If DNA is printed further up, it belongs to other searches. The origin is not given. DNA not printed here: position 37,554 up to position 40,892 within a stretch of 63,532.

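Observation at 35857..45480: Candidate undescribed five-gene conflict system: carbamoyltransferase / kinase-like giant / 750-aa orphan / variant ParA-MinD ATPase / TIR-FGE effector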

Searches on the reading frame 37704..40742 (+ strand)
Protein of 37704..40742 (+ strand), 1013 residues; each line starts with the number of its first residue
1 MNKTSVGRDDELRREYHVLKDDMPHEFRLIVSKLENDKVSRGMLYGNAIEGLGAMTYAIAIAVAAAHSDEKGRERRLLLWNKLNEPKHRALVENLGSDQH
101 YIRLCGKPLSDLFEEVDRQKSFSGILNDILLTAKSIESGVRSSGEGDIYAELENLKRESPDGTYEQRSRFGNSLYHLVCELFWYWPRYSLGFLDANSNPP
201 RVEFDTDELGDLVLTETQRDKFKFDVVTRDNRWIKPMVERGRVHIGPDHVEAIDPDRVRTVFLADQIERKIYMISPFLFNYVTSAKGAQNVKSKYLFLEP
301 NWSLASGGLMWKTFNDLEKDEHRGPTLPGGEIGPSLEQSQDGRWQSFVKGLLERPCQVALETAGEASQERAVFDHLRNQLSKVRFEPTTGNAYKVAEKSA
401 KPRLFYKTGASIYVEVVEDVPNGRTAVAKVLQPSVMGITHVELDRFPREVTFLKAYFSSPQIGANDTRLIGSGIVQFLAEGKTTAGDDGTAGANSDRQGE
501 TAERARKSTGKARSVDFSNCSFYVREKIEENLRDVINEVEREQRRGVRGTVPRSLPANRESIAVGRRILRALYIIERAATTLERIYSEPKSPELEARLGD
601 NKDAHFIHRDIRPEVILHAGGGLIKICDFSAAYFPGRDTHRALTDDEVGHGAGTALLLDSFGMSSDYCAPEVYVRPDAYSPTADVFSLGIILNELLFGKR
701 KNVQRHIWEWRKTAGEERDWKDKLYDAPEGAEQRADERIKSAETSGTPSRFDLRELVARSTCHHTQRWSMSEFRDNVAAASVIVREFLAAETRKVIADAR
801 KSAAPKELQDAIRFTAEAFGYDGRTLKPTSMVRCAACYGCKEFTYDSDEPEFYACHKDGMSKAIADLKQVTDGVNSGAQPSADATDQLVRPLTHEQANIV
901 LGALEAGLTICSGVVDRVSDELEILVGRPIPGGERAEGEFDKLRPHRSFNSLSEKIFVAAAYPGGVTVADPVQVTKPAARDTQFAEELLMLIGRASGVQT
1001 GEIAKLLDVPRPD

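Call 4: search_protein_families(library=pfam, proteins=[window:37704-40742:+], max_evalue=0.1)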
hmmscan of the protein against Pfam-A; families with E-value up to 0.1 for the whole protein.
window:37704-40742:+ (1013 aa): 2 families
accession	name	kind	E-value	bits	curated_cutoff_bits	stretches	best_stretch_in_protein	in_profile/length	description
PF00069.31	Pkinase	-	4.3e-13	49.7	31.7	1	604-700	117-195/263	Protein kinase domain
PF07714.23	PK_Tyr_Ser-Thr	-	6.8e-05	22.7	23.1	1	603-699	120-202/258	Protein tyrosine and serine/threonine kinase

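Call 5: search_protein_families(library=padloc, proteins=[window:37704-40742:+], max_evalue=0.1)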
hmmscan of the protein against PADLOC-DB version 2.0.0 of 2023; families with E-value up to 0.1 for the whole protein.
window:37704-40742:+ (1013 aa): 23 families
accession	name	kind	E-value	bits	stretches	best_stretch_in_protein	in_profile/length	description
PDLC04138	mad6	-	3.5e-12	44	1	605-700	173-254/659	mads_6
PDLC03920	MkoA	-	2.6e-09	33.9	1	603-777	140-274/1112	-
PDLC04053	PD-T4-6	-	1.9e-08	32.1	1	602-703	127-212/311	-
PDLC04047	PD-T4-6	-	3.3e-08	31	1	602-699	128-209/327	-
PDLC04043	PD-T4-6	-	2.2e-07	28.3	1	598-699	128-214/452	-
PDLC04054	PD-T4-6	-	7.1e-07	27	1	602-699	128-210/347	-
PDLC04042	PD-T4-6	-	9.7e-07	26.7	1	604-703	128-213/292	-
PDLC04057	PD-T4-6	-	4.4e-06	24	1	605-699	128-207/443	-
PDLC01088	C3a189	-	8.4e-06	22.6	1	601-700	112-206/840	kinase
PDLC02375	Stk2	-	1.6e-05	21.9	1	604-708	236-325/500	-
PDLC02512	PglW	-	1.8e-05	20.9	1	605-712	333-441/1403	PglW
PDLC04041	PD-T4-6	-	4e-05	21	1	602-700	146-232/443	-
PDLC04052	PD-T4-6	-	5.3e-05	20.6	1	606-699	134-213/496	-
PDLC04040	PD-T4-6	-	0.0001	19.2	1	604-699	121-202/547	-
PDLC04039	PD-T4-6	-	0.00011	19.3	1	604-700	133-213/458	-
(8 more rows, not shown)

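Call 6: search_protein_families(library=ncbifam, proteins=[window:37704-40742:+], max_evalue=0.1)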
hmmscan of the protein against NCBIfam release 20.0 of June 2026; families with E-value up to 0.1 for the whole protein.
window:37704-40742:+ (1013 aa): 5 families
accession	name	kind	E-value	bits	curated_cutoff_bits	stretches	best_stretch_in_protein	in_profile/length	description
NF047741.1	antiphage_MADS6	equivalog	1e-10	40.8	460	1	604-701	318-402/612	methylation-associated defense system protein kinase MAD6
NF033483.0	PknB_PASTA_kin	equivalog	6.1e-06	25.5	450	1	604-699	126-205/563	Stk1 family PASTA domain-containing Ser/Thr kinase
NF038150.1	lanthi_synth_IV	equivalog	0.0064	14.8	650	1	638-798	334-491/851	class IV lanthionine synthetase LanL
NF043056.1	T4SS_LegK1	equivalog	0.0066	15.1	550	1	604-703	208-291/516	Dot/Icm T4SS effector kinase LegK1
NF052427.1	StpK7MSMEG_1200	equivalog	0.062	11.8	900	1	601-701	124-208/601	serine/threonine protein kinase StpK7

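Call 10: find_homologous_proteins(query=window:37704-40742:+)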
Query window:37704-40742:+ (1013 aa): 2 proteins with E <= 0.001 among 8000 candidates.
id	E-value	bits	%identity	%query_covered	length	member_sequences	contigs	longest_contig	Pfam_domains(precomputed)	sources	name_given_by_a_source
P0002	0.0e+0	2321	100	100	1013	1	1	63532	PF00069.32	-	-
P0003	1.1e-155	538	37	98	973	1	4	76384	PF07714.24,PF00069.32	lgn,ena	-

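Call 11: find_encoding_contigs(protein=P0003, flank=10000, max_places=6)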
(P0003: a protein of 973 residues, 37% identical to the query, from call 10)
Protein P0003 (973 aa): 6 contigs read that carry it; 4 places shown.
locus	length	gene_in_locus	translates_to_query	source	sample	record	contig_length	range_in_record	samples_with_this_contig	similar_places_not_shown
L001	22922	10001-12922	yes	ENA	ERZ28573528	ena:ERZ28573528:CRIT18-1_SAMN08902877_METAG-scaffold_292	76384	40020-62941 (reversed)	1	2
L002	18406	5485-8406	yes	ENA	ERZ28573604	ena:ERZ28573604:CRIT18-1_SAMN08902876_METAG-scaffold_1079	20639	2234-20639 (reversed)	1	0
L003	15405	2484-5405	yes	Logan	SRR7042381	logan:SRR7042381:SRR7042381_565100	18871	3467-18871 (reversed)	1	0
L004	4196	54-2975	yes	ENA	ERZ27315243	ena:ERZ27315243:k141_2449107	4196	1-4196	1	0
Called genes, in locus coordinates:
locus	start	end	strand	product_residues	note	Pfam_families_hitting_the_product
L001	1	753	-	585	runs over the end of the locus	PF13424:TPR_12 (faint), PF00515:TPR_1 (weak), PF07719:TPR_2 (faint), PF12569:NatA_aux_su (faint), PF13174:TPR_6 (faint), PF13176:TPR_7 (faint), PF13371:TPR_9 (weak), PF13432:TPR_16 (weak), +5 more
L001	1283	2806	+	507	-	PF00656:Peptidase_C14, PF03781:FGE-sulfatase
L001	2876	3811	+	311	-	PF00487:FA_desaturase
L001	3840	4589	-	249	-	PF13191:AAA_16 (faint), PF00005:ABC_tran, PF13304:AAA_21 (faint)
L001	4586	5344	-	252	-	PF00528:BPD_transp_1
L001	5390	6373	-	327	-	PF13379:NMT1_2, PF09084:NMT1, PF12974:Phosphonate-bd (weak)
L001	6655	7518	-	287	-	-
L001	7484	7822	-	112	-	PF04365:BrnT_toxin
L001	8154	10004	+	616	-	PF02543:Carbam_trans_N, PF16861:Carbam_trans_C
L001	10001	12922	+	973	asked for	PF00069:Pkinase, PF07714:PK_Tyr_Ser-Thr (weak)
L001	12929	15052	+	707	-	-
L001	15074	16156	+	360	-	PF01656:CbiA (weak), PF09140:MipZ (weak), PF10609:ParA (weak), PF13614:AAA_31 (faint)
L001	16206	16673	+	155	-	PF01862:PvlArgDC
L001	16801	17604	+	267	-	PF14326:DUF4384 (faint)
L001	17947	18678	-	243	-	-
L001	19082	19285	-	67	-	-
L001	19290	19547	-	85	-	-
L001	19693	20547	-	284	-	PF13814:Replic_Relax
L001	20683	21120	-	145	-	PF05869:Dam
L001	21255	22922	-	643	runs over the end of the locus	-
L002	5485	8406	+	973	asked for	PF00069:Pkinase, PF07714:PK_Tyr_Ser-Thr (weak)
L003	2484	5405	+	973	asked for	PF00069:Pkinase, PF07714:PK_Tyr_Ser-Thr (weak)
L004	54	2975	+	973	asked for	PF00069:Pkinase, PF07714:PK_Tyr_Ser-Thr (weak)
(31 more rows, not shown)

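Call 32: search_protein_families(library=pfam, proteins=[L001:6655-7515:-, L001:16801-17601:+], max_evalue=0.01)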
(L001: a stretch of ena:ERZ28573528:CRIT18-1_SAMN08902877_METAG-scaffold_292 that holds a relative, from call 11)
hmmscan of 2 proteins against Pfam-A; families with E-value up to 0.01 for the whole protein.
L001:6655-7515:- (286 aa): 0 families

L001:16801-17601:+ (267 aa): 1 family
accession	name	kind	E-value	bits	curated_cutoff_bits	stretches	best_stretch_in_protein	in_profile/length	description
PF14326.11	DUF4384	-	5.1e-06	26.9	27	1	136-210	2-80/81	Domain of unknown function (DUF4384)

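Call 51: search_solved_structures(query=A4, max_evalue=1)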
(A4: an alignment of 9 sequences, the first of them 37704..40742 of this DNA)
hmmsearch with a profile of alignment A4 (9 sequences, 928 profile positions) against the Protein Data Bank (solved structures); distinct sequences matched with E-value up to 1: 1960 (the best 60 are shown).
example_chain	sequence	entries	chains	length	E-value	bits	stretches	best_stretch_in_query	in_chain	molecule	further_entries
2b9h_A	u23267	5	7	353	8.4e-16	60.5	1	537-625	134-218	Mitogen-activated protein kinase FUS3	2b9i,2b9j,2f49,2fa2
2b9f_A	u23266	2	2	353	9.5e-16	60.3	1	537-625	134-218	Mitogen-activated protein kinase FUS3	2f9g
4h3q_A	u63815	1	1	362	9e-14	53.8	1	537-627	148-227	Mitogen-activated protein kinase 1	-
6d5y_A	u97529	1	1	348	1.3e-13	53.2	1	537-627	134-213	Mitogen-activated protein kinase 1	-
5hd7_A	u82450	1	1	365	1.4e-13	53.1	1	537-627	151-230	Mitogen-activated protein kinase 1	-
9tu0_A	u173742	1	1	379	1.9e-13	52.7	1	537-628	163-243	Mitogen-activated protein kinase 3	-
4qtb_A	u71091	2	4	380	1.9e-13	52.7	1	537-628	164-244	Mitogen-activated protein kinase 3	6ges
2zoq_A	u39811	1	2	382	1.9e-13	52.7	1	537-628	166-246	Mitogen-activated protein kinase 3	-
9uur_B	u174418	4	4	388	1.9e-13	52.6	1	537-628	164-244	Mitogen-activated protein kinase 3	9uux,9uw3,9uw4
9tyg_B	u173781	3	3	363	2.3e-13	52.4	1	537-627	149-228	Mitogen-activated protein kinase 1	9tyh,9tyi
4xne_A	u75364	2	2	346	2.4e-13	52.3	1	537-627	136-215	Mitogen-activated protein kinase 1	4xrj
6dmg_A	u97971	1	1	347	2.4e-13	52.3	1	537-627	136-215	Mitogen-activated protein kinase 1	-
4xj0_A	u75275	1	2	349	2.5e-13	52.3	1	537-627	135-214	Mitogen-activated protein kinase 1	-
4zzm_A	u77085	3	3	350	2.5e-13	52.3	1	537-627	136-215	MITOGEN-ACTIVATED PROTEIN KINASE 1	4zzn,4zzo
4xoy_A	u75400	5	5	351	2.5e-13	52.3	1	537-627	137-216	Mitogen-activated protein kinase 1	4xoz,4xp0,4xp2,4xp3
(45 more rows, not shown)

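Call 70: search_protein_families(library=padloc, proteins=[L001:1283-2803:+], max_evalue=0.001)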
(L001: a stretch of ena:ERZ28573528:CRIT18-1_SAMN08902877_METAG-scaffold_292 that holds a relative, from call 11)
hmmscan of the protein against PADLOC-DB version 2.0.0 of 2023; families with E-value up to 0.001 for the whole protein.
L001:1283-2803:+ (507 aa): 1 family
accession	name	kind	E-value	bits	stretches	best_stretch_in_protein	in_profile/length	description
PDLC02987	caspase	-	6.8e-14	49.9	1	27-214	5-158/453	-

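Call 84: search_protein_families(library=ncbifam, proteins=[L001:16206-16670:+], max_evalue=0.000001)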
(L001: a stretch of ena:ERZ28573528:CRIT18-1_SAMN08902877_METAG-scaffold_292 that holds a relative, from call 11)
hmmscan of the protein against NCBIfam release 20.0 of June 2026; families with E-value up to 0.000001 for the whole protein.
L001:16206-16670:+ (155 aa): 2 families
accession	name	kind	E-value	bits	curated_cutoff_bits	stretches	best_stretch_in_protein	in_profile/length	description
TIGR00286.1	TIGR00286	equivalog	2.9e-15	56.3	106.95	1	1-149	4-150/152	pyruvoyl-dependent arginine decarboxylase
NF009064.0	PRK12398.1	equivalog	3.8e-13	49.7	207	1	2-68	9-75/165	pyruvoyl-dependent arginine decarboxylase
